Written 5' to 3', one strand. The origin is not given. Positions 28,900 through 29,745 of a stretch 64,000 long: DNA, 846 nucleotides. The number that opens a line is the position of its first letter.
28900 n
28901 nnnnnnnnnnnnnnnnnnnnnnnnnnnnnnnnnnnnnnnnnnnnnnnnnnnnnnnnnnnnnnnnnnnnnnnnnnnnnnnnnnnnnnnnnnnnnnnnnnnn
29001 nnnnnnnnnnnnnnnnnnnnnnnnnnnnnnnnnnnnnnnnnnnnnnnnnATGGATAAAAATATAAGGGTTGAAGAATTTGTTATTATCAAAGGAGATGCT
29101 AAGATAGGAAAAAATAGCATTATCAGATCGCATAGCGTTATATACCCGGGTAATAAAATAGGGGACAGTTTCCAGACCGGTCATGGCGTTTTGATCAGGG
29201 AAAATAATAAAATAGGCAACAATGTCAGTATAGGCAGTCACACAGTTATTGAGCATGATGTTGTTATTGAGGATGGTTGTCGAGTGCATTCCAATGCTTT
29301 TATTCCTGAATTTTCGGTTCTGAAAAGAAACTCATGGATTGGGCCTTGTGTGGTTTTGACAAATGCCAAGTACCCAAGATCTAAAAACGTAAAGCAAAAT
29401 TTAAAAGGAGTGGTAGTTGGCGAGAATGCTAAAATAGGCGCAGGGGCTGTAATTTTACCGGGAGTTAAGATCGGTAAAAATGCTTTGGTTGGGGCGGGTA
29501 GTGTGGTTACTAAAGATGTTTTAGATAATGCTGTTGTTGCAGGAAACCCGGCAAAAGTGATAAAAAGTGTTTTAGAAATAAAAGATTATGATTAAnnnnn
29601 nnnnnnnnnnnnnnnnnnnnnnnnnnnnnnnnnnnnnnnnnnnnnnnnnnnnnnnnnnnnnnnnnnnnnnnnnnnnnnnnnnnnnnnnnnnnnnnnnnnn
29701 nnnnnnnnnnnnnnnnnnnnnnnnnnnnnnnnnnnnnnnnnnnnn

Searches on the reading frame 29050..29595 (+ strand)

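Call 22: search_protein_families(library=pfam, proteins=[window:29050-29595:+], max_evalue=0.01)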
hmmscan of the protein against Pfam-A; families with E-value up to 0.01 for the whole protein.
window:29050-29595:+ (181 aa): 6 families
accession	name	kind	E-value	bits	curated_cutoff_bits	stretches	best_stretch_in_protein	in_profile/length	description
PF00132.30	Hexapep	-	6.5e-28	95.7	27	4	120-155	1-36/36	Bacterial transferase hexapeptide (six repeats)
PF25084.1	LbH_EIF2B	-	2e-15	57.1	54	3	54-151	5-103/105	EIF2B subunit epsilon LbH domain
PF14602.12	Hexapep_2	-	2.5e-10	40.3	27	1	121-155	2-34/34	Hexapeptide repeat of succinyl-transferase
PF25087.1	GMPPB_C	-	9.5e-07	28.9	39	1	47-143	5-102/110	GMPPB C-terminal domain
PF21711.3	DCTN5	-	3.4e-06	27.3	40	1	4-109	54-158/182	Dynactin subunit 5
PF24894.1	Hexapep_GlmU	-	0.00011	22.7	23.3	0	27-79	33-83/104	GlmU-like, C-terminal hexapeptide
